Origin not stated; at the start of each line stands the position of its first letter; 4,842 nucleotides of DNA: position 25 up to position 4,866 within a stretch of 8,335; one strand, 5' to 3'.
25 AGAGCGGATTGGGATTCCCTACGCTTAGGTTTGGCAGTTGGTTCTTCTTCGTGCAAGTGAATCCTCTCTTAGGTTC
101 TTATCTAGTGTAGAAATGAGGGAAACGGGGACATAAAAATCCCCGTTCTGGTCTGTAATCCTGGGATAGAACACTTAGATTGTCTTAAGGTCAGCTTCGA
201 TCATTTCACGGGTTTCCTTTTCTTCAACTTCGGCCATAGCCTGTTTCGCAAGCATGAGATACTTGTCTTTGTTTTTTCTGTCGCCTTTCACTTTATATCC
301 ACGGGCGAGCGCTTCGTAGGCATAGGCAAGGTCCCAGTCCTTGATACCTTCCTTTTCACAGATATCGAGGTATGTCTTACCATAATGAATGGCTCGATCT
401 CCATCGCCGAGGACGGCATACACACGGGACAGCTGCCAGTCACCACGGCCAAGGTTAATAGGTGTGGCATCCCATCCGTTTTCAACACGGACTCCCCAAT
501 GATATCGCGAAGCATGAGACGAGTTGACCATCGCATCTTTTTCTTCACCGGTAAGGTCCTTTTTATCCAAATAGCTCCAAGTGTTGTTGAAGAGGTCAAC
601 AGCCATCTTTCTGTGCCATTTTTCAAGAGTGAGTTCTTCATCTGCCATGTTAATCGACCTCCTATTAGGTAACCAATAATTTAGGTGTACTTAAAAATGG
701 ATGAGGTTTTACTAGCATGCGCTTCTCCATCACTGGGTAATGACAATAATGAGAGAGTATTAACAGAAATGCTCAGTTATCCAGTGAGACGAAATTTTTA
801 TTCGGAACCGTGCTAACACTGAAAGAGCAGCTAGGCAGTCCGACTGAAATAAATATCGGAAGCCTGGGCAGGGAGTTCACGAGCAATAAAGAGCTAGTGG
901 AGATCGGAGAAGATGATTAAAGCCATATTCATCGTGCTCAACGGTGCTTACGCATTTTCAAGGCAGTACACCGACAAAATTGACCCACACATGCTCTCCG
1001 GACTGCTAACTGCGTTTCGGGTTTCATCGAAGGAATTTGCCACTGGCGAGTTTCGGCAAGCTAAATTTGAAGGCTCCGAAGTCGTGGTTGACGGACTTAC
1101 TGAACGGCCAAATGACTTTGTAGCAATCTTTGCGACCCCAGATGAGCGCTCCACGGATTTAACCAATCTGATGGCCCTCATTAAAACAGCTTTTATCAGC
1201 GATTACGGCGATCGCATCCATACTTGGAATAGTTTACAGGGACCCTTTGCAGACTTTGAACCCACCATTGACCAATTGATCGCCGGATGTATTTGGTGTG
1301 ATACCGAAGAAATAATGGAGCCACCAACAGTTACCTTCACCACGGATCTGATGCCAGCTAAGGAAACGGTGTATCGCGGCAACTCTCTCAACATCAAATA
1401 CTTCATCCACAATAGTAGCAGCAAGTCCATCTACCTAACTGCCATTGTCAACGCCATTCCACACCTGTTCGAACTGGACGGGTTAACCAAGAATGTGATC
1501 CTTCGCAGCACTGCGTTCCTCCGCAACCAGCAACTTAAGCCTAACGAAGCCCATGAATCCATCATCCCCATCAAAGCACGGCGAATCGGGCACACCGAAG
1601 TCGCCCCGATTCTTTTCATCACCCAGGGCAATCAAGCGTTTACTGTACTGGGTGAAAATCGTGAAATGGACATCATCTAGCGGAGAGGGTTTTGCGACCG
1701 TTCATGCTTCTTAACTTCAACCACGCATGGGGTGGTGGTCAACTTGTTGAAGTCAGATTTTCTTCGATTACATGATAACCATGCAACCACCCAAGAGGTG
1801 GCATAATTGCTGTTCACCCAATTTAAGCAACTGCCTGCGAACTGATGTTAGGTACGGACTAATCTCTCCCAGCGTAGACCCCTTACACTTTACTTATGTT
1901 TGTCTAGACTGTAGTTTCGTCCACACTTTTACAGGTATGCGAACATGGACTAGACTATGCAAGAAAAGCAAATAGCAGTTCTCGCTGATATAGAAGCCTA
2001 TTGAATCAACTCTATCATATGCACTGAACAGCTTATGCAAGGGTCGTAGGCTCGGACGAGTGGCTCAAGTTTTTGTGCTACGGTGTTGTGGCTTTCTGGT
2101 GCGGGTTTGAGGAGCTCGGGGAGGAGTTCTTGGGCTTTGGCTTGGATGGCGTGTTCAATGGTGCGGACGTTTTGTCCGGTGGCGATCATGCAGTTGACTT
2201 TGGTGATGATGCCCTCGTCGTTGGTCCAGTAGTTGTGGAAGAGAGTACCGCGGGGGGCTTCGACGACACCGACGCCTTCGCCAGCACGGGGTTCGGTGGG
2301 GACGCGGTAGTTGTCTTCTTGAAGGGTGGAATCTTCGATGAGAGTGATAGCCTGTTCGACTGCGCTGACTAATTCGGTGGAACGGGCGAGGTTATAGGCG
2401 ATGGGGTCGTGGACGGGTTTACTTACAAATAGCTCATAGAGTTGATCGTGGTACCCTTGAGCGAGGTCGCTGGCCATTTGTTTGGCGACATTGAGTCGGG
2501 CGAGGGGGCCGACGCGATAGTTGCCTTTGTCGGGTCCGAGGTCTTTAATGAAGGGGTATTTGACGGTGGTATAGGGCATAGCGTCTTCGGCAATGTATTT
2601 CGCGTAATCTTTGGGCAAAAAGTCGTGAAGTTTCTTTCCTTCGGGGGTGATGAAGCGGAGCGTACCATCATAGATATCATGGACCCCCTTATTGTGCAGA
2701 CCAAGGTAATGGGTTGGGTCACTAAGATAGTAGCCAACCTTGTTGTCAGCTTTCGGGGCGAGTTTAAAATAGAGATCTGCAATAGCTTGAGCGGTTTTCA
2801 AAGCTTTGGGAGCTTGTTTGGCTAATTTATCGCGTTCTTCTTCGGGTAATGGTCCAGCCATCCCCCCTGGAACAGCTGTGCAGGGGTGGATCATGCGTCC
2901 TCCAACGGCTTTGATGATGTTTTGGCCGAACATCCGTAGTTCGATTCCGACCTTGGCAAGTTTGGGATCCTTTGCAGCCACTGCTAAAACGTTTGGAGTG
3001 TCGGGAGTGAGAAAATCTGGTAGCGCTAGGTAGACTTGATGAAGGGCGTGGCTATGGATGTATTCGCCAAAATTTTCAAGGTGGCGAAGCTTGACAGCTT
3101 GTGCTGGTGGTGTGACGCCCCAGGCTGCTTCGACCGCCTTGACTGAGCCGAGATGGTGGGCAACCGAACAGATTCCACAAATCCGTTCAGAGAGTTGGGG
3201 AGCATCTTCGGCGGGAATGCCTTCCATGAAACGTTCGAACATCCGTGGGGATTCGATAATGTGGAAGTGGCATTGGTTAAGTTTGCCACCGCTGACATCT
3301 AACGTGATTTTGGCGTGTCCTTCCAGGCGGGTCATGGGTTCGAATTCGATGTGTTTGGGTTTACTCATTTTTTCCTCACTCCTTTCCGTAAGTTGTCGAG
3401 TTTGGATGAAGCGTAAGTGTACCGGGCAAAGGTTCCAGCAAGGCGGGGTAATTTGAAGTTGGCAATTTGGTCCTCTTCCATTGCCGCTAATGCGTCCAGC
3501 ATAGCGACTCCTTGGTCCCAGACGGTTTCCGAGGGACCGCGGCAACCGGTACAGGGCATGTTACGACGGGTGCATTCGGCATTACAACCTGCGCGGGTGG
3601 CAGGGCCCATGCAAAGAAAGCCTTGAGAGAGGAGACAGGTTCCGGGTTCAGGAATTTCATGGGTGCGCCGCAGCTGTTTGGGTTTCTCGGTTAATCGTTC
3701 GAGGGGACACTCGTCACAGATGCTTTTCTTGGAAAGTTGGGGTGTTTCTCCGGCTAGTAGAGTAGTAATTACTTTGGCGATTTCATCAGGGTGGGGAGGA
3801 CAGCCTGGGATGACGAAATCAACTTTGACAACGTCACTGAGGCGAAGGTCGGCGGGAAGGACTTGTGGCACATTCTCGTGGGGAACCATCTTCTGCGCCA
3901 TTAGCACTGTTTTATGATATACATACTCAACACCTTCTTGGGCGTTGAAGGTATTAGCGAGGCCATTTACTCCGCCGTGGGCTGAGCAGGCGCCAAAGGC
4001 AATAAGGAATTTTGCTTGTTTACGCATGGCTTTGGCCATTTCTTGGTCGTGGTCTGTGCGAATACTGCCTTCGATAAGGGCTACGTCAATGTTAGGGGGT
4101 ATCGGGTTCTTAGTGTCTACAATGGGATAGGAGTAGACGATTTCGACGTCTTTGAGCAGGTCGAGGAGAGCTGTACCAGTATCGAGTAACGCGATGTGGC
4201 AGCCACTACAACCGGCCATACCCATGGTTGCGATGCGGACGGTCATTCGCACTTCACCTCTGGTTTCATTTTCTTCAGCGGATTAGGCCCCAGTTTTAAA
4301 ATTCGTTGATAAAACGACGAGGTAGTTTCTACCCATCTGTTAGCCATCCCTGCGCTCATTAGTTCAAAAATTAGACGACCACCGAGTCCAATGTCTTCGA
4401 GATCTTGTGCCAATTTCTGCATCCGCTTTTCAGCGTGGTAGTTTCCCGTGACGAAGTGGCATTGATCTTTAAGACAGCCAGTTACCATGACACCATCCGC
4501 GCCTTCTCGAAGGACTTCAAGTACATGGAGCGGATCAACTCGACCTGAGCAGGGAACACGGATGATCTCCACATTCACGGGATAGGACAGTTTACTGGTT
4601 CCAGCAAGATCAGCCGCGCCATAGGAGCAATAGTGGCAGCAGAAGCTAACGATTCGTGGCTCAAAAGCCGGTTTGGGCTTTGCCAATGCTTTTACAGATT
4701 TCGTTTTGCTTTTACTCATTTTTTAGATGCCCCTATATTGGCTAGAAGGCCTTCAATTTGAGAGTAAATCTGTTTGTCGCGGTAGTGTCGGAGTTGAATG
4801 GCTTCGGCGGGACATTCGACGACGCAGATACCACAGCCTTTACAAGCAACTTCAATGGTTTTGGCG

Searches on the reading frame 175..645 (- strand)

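Call 4: search_protein_families(library=pfam, proteins=[window:175-645:-], max_evalue=1)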
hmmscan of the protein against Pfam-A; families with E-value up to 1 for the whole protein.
window:175-645:- (156 aa): 1 family
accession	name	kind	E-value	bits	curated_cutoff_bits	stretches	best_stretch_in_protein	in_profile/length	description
PF13424.12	TPR_12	-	0.076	13.7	30.1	1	71-117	8-55/77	Tetratricopeptide repeat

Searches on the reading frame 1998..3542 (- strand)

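Call 4: search_protein_families(library=pfam, proteins=[window:1998-3542:-], max_evalue=1)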
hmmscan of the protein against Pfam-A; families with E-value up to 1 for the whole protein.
window:1998-3542:- (514 aa): 2 families
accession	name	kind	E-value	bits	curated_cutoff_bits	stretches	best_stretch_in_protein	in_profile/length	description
PF00374.24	NiFeSe_Hases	-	2.8e-28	99.6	25.8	2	100-193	1-89/508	Nickel-dependent hydrogenase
PF00346.24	Complex1_49kDa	-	0.17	11.3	24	0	208-258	20-70/271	Respiratory-chain NADH dehydrogenase, 49 Kd subunit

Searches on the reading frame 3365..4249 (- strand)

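Call 4: search_protein_families(library=pfam, proteins=[window:3365-4249:-], max_evalue=1)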
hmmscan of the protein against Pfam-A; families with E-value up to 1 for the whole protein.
window:3365-4249:- (294 aa): 1 family
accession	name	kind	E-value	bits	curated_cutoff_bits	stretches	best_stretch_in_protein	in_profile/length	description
PF01058.29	Oxidored_q6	-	8.7e-29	100.3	27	1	14-163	1-127/128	NADH ubiquinone oxidoreductase, 20 Kd subunit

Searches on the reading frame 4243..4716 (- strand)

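Call 4: search_protein_families(library=pfam, proteins=[window:4243-4716:-], max_evalue=1)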
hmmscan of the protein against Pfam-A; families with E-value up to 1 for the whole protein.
window:4243-4716:- (157 aa): 1 family
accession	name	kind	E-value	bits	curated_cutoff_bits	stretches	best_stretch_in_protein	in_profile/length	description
PF02662.21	FlpD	-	3.5e-44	150.2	22.3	1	22-143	1-123/123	Methyl-viologen-reducing hydrogenase, delta subunit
